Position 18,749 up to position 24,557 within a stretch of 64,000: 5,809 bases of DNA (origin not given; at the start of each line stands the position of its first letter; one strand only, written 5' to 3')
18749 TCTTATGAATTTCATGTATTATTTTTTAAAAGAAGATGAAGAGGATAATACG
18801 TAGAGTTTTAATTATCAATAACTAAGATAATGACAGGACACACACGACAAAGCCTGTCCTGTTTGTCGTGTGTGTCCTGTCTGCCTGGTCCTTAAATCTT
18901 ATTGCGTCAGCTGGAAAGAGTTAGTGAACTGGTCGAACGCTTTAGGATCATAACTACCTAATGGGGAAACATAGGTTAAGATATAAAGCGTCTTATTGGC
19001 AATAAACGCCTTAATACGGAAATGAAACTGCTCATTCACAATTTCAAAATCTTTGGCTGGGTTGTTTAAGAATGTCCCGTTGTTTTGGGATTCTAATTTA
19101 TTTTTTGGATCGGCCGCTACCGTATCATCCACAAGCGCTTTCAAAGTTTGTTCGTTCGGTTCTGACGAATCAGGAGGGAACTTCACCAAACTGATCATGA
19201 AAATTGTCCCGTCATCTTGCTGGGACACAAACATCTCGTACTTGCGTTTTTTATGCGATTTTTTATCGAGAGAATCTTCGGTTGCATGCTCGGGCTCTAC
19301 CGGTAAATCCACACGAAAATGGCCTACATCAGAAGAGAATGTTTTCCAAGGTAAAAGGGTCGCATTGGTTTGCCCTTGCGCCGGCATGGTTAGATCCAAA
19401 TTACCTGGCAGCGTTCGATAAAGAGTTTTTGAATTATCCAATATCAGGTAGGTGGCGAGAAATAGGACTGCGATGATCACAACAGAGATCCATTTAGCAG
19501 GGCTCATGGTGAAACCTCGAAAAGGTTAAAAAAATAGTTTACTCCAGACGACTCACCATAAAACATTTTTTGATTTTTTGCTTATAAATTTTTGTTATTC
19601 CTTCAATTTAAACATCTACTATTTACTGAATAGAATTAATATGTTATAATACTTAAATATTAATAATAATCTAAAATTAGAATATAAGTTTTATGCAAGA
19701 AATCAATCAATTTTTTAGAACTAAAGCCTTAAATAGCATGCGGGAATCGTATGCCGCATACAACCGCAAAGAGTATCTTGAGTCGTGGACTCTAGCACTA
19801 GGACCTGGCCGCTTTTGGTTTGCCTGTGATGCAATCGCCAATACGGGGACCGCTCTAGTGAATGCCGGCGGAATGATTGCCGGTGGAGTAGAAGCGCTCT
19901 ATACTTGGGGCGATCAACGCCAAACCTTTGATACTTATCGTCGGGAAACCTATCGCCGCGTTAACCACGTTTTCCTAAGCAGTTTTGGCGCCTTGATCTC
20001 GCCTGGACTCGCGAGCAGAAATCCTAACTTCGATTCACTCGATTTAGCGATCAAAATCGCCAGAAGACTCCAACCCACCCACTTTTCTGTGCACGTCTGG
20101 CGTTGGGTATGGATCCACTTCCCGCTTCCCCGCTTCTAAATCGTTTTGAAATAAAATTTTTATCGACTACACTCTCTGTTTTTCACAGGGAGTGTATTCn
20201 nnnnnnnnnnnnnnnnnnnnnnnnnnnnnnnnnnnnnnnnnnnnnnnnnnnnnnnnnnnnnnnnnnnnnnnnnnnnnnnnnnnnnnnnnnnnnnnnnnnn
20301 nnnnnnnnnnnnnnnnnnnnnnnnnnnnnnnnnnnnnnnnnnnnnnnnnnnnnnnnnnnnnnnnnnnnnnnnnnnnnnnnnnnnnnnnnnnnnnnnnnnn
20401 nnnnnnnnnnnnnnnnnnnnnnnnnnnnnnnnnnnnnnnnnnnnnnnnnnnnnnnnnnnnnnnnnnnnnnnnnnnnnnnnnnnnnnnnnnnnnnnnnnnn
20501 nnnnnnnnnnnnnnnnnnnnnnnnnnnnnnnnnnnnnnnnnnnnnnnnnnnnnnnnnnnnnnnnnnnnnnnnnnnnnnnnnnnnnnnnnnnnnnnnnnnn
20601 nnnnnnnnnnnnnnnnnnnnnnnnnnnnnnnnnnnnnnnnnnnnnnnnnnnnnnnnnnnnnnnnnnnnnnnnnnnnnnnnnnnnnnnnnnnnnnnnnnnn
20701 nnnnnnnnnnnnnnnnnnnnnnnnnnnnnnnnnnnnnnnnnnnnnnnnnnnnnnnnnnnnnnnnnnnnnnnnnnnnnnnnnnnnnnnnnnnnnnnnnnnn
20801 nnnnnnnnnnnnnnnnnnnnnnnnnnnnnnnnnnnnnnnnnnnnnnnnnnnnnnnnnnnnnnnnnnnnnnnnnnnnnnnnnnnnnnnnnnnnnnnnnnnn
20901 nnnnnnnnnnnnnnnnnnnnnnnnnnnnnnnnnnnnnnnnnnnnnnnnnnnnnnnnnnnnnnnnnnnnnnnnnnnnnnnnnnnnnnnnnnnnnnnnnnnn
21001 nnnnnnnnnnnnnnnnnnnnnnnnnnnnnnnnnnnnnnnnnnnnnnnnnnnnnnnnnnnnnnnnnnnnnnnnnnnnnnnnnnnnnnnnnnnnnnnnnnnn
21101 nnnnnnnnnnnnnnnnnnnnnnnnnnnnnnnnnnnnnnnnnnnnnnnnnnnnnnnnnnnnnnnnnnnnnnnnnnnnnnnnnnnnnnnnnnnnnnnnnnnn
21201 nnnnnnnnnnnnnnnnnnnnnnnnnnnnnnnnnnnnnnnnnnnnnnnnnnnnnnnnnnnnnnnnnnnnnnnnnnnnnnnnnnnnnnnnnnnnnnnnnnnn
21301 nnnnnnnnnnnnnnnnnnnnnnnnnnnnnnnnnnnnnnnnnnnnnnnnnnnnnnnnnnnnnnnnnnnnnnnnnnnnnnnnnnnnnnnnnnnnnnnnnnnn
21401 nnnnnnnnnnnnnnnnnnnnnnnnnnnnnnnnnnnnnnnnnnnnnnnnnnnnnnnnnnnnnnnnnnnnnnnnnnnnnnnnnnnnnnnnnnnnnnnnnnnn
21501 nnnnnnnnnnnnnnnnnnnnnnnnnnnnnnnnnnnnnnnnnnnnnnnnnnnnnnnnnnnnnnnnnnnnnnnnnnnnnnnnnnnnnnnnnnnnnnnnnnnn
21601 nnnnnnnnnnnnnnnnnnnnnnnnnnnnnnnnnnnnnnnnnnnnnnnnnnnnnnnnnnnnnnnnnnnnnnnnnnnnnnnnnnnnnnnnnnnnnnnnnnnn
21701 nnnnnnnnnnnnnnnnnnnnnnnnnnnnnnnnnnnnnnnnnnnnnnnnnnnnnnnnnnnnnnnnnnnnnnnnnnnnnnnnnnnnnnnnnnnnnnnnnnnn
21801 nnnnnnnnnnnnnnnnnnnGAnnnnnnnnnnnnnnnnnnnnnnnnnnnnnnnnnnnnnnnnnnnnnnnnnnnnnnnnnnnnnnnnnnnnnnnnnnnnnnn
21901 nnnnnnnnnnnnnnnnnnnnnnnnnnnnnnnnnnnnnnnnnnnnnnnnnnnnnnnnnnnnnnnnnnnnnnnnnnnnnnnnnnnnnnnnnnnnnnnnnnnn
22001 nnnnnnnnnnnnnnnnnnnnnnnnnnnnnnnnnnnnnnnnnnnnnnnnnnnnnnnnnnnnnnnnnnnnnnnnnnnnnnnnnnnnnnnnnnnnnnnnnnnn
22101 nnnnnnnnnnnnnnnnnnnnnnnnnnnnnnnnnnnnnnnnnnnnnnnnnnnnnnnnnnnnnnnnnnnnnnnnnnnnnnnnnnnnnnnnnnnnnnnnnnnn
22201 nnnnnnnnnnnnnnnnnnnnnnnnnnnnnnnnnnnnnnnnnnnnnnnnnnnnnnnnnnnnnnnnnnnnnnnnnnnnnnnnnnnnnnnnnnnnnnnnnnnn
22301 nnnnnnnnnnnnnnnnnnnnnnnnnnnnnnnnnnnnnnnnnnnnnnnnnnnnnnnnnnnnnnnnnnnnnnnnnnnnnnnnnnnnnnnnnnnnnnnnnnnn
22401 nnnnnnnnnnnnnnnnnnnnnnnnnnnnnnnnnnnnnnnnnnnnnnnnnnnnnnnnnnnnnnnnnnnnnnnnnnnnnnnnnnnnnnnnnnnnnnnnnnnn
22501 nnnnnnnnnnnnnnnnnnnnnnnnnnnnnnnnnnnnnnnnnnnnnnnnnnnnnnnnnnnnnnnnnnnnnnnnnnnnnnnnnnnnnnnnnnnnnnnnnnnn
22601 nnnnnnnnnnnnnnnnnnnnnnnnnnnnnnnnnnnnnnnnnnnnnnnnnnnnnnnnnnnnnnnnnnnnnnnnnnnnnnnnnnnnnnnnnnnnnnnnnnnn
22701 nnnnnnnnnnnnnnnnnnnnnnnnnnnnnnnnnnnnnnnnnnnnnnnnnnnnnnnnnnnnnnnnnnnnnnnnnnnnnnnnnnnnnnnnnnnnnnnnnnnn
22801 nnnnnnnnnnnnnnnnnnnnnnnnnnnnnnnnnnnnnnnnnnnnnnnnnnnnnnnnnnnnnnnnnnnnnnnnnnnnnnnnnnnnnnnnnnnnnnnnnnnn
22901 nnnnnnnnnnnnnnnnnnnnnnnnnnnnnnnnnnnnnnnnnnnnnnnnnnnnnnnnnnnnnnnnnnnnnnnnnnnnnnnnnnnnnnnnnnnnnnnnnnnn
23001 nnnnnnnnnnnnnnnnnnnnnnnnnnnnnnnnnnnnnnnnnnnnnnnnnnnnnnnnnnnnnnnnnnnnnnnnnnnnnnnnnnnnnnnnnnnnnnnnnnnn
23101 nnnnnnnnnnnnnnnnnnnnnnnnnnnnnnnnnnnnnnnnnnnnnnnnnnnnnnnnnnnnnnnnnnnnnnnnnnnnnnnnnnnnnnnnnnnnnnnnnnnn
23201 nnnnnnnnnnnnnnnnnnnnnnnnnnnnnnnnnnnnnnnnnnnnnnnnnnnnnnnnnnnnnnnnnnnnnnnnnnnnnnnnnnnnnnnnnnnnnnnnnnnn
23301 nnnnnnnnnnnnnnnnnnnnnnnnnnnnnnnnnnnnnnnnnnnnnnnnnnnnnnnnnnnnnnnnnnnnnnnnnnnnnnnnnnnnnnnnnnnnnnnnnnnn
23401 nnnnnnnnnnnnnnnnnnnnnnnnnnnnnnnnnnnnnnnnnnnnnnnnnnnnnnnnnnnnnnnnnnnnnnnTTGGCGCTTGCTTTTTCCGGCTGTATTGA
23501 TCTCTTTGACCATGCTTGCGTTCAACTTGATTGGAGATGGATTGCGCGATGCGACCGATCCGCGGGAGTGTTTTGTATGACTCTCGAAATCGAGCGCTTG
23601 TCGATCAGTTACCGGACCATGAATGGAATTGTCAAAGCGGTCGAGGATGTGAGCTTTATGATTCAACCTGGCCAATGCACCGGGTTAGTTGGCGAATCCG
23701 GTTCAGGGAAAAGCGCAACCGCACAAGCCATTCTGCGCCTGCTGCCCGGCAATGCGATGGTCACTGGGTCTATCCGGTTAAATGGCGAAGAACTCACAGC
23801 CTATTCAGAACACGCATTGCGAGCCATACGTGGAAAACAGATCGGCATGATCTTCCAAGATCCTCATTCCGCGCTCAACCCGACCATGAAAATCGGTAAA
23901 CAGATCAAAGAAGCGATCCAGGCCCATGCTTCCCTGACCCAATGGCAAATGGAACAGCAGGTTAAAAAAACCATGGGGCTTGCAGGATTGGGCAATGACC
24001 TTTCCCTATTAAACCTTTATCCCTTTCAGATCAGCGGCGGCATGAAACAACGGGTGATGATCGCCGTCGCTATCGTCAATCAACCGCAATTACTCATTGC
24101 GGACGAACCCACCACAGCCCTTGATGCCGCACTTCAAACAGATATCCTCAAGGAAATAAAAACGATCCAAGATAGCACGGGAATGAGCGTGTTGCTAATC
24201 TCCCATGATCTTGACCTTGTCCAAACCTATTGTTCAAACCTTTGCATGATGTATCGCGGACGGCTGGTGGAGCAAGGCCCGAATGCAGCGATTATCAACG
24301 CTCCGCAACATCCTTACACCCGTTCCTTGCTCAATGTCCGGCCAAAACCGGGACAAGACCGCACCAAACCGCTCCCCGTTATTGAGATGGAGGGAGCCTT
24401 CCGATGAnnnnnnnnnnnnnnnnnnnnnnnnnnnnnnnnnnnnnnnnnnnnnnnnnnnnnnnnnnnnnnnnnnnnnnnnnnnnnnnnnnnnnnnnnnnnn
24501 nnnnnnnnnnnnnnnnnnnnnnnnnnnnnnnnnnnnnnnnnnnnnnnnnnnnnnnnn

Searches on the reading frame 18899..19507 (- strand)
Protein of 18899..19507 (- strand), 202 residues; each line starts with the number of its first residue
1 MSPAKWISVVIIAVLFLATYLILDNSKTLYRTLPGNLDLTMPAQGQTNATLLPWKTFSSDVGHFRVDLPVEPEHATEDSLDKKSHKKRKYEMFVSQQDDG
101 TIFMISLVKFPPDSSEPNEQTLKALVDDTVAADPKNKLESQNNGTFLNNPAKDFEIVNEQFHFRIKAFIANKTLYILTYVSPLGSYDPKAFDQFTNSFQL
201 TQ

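Call 16: search_protein_families(library=pfam, proteins=[window:18899-19507:-])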
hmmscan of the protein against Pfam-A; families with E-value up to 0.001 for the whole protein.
window:18899-19507:- (202 aa): 0 families

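Call 34: find_encoding_contigs(protein=window:18899-19507:-, flank=10000, max_places=4)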
Protein window:18899-19507:- (202 aa): no gene with exactly this product is on record in the collection.

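Call 81: search_protein_families(library=ncbifam, proteins=[window:18899-19507:-], max_evalue=0.00001)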
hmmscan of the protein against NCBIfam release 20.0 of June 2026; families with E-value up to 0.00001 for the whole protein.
window:18899-19507:- (202 aa): 0 families

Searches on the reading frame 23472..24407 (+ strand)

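Call 37: search_protein_families(library=pfam, proteins=[window:23472-24407:+], max_evalue=0.00001)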
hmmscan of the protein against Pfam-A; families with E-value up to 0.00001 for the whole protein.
window:23472-24407:+ (311 aa): 3 families
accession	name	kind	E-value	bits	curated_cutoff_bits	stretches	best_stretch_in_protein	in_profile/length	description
PF00005.33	ABC_tran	-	1.7e-29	103.6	25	1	58-215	2-137/137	ABC transporter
PF08352.17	oligo_HPY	-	1.2e-06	29.3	27.1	1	266-298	1-33/65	Oligopeptide/dipeptide transporter, C-terminal region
PF02463.25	SMC_N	-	3.6e-06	27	40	1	68-253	25-205/220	RecF/RecN/SMC N terminal domain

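Call 81: search_protein_families(library=ncbifam, proteins=[window:23472-24407:+], max_evalue=0.00001)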
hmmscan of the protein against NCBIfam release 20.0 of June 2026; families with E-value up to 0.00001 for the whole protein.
window:23472-24407:+ (311 aa): 182 families (the best 25 are shown)
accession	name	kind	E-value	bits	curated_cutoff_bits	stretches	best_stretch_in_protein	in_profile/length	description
NF047576.1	opine_ATP_CntF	equivalog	2.1e-77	259.9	385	1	37-291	2-254/264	staphylopine uptake ABC transporter ATP-binding protein CntF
NF047578.1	opine_ATP_CntD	equivalog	2.4e-76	256.5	380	1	37-291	2-254/266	staphylopine uptake ABC transporter ATP-binding protein CntD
TIGR02770.1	nickel_nikD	equivalog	3e-73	246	318.7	1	57-289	2-228/230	nickel import ATP-binding protein NikD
NF011713.0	PRK15134.1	equivalog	4e-73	246.8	834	1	38-292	6-262/529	microcin C ABC transporter ATP-binding protein YejF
NF007010.1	PRK09473.1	subfamily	2.2e-70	236.9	575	1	38-295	2-259/318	oligopeptide ABC transporter ATP-binding protein OppD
NF008246.0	PRK11022.1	equivalog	5.5e-69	232.7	541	1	38-298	4-265/326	dipeptide ABC transporter ATP-binding protein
NF007613.0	PRK10261.1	equivalog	1e-64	219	1077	1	37-302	12-284/623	glutathione ABC transporter ATP-binding protein GsiA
NF043079.1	MMSYN1_0167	equivalog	2.7e-58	198.1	740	2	113-295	297-479/561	oligopeptide ABC transporter ATP-binding protein OppD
NF008453.0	PRK11308.1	subfamily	8.7e-58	196.1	408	1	51-299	32-274/334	dipeptide ABC transporter ATP-binding protein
NF011659.0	PRK15079.1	equivalog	3.7e-57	193.5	540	1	51-300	34-280/334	murein tripeptide/oligopeptide ABC transporter ATP binding protein OppF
NF011674.0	PRK15093.1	equivalog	5.4e-57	193.4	627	1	38-294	4-266/330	putrescine export ABC transporter ATP-binding protein SapD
TIGR02769.1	nickel_nikE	equivalog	3e-49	167.9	332.55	1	53-288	23-251/265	nickel import ATP-binding protein NikE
NF043071.1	DppF_dipep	equivalog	6.1e-47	160.6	660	1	52-293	34-269/331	dipeptide ABC transporter ATP-binding subunit DppF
NF007739.0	PRK10419.1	subfamily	1.8e-45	155.6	354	1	52-286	23-250/268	nickel ABC transporter ATP-binding protein NikE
NF043078.1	MMSYN1_0168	equivalog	6.8e-45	153.8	800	2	180-296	487-603/649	oligopeptide ABC transporter ATP-binding protein OppF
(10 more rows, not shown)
